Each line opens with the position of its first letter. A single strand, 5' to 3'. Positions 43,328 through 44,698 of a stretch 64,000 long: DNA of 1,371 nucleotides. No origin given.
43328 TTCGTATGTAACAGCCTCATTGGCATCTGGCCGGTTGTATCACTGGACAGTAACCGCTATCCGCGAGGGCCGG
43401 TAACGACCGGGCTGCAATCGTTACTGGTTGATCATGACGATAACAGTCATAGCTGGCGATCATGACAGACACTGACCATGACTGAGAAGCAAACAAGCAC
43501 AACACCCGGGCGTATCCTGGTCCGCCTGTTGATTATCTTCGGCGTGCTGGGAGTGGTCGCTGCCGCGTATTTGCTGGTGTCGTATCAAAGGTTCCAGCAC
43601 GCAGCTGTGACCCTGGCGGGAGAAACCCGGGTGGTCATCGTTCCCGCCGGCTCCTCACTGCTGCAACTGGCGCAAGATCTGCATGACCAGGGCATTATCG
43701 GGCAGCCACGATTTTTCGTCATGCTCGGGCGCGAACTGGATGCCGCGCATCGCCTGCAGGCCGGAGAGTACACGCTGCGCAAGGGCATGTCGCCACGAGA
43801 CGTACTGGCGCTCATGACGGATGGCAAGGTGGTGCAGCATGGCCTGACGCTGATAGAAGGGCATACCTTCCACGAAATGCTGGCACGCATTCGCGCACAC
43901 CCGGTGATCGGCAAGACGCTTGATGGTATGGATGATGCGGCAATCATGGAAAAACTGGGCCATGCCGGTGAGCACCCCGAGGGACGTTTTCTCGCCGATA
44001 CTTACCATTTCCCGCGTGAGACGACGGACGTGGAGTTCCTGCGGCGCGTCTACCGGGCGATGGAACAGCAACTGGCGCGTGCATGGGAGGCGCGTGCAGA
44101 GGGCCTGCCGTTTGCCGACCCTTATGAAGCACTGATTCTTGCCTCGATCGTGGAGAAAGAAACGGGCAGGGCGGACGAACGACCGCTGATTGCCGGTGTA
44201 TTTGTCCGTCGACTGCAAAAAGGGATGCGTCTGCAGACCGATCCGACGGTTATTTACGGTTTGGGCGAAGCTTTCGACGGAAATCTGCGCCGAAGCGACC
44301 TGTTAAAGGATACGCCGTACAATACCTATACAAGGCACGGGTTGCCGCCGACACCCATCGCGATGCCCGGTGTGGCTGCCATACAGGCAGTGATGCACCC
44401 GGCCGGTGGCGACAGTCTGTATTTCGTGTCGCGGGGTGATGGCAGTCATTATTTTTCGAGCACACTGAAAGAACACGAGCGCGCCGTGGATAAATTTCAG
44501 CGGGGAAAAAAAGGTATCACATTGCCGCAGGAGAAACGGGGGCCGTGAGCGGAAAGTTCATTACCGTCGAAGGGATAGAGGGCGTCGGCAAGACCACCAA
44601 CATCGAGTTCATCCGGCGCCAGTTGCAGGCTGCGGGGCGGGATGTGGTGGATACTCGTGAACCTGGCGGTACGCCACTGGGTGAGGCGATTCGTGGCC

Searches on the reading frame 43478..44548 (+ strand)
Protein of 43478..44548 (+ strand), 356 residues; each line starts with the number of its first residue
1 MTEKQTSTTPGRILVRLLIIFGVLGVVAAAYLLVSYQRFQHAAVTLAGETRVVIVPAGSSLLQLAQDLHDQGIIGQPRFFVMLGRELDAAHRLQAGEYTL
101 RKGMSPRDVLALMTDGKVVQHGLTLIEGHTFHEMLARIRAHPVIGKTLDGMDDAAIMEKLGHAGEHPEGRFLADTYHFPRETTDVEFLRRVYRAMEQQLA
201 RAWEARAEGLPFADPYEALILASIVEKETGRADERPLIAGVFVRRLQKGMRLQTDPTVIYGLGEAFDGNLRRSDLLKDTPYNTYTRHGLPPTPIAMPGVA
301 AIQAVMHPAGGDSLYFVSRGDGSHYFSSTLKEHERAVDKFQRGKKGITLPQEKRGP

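Call 38: find_encoding_contigs(protein=window:43478-44548:+, flank=10000, max_places=5)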
Protein window:43478-44548:+ (356 aa): no gene with exactly this product is on record in the collection.
